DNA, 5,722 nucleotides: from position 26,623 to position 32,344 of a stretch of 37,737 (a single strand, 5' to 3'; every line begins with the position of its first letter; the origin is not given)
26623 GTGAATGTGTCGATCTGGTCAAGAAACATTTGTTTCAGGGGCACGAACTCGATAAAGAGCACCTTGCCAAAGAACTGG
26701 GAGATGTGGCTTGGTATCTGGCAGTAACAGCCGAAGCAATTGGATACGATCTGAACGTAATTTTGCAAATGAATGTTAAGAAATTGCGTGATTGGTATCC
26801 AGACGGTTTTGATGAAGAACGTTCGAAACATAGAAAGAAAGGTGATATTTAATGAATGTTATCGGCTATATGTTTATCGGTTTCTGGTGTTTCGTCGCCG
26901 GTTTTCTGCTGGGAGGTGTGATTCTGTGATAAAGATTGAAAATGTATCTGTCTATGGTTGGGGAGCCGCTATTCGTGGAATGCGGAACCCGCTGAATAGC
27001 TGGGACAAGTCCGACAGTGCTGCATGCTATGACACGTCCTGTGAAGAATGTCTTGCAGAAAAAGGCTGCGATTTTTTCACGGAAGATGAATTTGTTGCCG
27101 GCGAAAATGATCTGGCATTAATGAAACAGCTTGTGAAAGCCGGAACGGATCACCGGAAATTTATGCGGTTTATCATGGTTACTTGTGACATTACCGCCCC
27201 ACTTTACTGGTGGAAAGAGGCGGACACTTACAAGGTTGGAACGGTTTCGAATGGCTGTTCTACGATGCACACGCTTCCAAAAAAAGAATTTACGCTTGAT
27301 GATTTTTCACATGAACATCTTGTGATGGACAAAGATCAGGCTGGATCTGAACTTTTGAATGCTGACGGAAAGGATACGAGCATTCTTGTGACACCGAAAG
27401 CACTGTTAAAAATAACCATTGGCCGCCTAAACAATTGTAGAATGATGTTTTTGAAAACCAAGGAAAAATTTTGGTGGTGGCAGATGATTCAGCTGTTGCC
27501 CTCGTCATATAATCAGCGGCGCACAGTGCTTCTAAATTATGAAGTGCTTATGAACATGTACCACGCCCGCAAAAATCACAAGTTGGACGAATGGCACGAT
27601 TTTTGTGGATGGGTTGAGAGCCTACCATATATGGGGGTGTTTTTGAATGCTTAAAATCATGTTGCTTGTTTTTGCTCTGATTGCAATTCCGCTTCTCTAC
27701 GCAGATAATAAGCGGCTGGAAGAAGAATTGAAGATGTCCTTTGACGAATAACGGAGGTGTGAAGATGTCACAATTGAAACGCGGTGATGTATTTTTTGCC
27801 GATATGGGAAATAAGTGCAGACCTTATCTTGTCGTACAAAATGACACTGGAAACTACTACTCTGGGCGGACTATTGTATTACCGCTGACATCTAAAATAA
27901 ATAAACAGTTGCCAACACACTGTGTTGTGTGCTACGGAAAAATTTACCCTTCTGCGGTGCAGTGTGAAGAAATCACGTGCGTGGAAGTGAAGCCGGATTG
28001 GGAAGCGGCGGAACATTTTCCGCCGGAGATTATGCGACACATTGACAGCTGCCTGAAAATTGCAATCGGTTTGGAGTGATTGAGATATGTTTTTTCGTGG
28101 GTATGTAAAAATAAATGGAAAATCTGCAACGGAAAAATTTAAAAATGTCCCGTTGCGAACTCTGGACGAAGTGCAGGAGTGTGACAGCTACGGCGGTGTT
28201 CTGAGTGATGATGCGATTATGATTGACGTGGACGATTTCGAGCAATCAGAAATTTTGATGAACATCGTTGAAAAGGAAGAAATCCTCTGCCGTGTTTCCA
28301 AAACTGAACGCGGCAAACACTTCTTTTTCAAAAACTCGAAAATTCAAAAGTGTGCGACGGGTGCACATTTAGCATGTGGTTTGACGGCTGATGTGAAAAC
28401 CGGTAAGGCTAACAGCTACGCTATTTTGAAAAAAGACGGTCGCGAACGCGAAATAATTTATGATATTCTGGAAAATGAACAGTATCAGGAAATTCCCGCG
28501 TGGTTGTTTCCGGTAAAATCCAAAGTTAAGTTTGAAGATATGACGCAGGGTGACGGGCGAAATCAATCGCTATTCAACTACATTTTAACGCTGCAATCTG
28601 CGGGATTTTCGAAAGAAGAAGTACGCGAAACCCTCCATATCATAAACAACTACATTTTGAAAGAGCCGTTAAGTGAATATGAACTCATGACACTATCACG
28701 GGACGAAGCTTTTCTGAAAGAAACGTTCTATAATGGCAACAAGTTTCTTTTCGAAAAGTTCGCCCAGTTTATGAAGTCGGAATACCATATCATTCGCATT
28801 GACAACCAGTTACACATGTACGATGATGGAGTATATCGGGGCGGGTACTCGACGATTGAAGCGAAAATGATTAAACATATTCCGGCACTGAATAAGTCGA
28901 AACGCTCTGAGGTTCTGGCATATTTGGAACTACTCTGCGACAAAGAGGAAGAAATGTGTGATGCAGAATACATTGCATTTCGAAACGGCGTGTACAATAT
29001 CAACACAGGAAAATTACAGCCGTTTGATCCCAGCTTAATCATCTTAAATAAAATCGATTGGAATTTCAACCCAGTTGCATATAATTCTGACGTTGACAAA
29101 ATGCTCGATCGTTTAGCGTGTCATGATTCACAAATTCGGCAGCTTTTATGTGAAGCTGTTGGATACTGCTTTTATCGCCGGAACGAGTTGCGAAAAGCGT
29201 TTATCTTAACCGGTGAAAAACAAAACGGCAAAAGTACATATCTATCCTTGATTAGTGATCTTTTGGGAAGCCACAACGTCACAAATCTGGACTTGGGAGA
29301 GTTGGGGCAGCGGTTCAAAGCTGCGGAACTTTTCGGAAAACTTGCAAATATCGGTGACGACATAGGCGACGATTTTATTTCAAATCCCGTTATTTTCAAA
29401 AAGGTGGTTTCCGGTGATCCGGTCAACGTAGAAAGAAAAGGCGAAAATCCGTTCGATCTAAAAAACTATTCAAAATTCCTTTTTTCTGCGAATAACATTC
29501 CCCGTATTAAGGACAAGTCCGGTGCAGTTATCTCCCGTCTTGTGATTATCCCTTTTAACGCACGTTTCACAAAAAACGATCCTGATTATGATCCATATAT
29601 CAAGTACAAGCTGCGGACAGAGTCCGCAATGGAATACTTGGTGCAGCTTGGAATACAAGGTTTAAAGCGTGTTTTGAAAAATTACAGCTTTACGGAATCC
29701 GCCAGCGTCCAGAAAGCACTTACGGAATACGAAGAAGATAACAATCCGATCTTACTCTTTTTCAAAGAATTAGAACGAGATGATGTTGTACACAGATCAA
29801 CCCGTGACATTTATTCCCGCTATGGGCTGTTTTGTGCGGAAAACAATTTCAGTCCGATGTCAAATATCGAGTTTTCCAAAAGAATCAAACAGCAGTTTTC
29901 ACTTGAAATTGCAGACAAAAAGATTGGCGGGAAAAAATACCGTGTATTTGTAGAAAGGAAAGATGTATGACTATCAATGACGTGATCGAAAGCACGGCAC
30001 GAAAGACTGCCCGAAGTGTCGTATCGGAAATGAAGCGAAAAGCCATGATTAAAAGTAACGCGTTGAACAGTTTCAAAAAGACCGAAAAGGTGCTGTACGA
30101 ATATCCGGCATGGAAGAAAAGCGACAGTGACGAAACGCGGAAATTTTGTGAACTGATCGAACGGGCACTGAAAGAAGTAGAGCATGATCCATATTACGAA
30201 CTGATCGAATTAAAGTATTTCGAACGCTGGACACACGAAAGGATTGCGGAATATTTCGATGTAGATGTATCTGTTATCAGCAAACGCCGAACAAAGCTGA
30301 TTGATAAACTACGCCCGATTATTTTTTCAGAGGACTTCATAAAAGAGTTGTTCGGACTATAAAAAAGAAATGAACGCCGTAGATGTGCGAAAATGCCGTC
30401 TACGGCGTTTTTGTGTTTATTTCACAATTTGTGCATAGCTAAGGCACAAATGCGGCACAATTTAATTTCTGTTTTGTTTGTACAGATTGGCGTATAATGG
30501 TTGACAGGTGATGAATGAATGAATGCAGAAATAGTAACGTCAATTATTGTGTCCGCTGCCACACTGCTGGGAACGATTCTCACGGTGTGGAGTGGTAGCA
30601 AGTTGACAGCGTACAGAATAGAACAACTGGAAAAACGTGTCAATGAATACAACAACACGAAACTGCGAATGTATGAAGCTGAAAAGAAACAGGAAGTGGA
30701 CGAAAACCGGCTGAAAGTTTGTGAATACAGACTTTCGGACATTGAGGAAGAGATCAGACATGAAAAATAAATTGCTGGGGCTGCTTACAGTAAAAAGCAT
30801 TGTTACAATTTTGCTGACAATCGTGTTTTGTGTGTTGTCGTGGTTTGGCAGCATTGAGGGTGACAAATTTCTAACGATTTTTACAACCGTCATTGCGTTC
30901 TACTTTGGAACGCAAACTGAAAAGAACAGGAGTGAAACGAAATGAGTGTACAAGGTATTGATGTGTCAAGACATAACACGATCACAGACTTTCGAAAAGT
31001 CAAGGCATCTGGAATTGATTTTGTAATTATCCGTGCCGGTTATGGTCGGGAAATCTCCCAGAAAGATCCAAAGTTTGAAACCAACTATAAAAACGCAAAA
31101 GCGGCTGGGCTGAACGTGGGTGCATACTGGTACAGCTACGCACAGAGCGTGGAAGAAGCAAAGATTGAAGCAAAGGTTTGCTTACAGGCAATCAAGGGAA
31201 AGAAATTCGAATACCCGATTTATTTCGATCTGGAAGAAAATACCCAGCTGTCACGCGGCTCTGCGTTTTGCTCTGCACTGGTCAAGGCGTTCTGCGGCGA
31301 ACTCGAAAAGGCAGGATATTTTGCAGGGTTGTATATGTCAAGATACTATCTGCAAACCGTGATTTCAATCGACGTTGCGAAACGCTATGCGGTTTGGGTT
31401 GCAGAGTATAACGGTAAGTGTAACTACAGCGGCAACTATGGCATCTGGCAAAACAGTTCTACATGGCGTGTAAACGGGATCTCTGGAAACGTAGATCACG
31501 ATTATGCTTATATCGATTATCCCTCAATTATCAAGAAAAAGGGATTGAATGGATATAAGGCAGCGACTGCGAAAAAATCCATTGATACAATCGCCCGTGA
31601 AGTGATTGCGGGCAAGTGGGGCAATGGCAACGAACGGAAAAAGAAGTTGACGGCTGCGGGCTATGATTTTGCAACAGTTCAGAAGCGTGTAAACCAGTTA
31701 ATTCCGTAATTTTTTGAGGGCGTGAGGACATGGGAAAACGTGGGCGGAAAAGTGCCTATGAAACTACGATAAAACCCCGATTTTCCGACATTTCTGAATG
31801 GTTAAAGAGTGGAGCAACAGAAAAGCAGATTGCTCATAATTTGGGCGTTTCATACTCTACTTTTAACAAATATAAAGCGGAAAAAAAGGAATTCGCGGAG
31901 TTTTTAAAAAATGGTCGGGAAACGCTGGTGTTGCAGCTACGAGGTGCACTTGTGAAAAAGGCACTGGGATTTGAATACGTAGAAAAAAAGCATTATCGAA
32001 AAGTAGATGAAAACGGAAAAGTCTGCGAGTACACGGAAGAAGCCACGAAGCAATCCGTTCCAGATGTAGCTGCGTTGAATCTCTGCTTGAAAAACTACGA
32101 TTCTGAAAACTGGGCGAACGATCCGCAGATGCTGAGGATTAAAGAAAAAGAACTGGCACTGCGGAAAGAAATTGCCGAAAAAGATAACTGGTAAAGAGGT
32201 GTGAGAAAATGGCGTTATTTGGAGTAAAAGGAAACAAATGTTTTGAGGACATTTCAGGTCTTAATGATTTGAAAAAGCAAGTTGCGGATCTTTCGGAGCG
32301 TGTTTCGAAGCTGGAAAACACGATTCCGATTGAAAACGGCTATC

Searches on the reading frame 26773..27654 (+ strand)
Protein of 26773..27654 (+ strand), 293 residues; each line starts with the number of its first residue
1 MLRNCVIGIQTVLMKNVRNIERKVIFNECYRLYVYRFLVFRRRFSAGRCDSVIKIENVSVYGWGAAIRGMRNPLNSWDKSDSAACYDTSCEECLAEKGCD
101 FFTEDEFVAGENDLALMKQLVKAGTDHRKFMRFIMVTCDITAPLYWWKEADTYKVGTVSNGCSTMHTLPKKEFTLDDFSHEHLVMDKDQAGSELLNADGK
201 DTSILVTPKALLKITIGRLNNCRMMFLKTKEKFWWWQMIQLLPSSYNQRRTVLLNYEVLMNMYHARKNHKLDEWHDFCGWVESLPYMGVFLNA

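Call 111: search_protein_families(library=phrogs, proteins=[window:26773-27654:+], max_evalue=0.00001)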
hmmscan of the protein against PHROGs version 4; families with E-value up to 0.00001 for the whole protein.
window:26773-27654:+ (293 aa): 1 family
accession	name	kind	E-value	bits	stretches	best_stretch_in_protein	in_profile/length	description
phrog_6721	-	unknown function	3.8e-73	246.7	1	50-287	5-211/218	-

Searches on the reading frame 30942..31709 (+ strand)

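Call 111: search_protein_families(library=phrogs, proteins=[window:30942-31709:+], max_evalue=0.00001)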
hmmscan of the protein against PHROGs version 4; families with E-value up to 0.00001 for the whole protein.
window:30942-31709:+ (255 aa): 8 families
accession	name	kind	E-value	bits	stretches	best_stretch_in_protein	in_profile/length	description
phrog_291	-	lysis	4.5e-53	181.7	1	1-224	111-313/509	endolysin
phrog_6745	-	lysis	1.5e-36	127.1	1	2-179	3-183/396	endolysin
phrog_6219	-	lysis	1.6e-34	120.9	1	4-201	3-198/326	endolysin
phrog_7698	-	lysis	1e-20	75.7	1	200-254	260-314/316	endolysin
phrog_16241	-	lysis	1.5e-11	45.3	1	207-252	139-288/290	endolysin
phrog_3084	-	lysis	3.2e-10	40.6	1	4-176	160-325/468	endolysin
phrog_3861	-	lysis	1.8e-09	38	1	200-254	185-235/455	amidase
phrog_6007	-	lysis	2.1e-06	27.8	1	3-192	3-184/483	endolysin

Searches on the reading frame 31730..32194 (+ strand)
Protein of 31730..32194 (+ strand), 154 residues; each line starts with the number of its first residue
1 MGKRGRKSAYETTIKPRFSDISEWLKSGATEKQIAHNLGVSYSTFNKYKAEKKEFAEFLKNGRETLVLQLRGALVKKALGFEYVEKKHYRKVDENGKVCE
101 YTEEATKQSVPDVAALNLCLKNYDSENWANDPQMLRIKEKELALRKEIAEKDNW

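Call 111: search_protein_families(library=phrogs, proteins=[window:31730-32194:+], max_evalue=0.00001)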
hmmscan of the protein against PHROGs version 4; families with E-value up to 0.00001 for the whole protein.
window:31730-32194:+ (154 aa): 2 families
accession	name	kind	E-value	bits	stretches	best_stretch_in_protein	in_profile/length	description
phrog_309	-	head and packaging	4e-29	103.6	1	3-132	131-254/319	terminase small subunit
phrog_28310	-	unknown function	7.2e-06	27.3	0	20-79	15-74/76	-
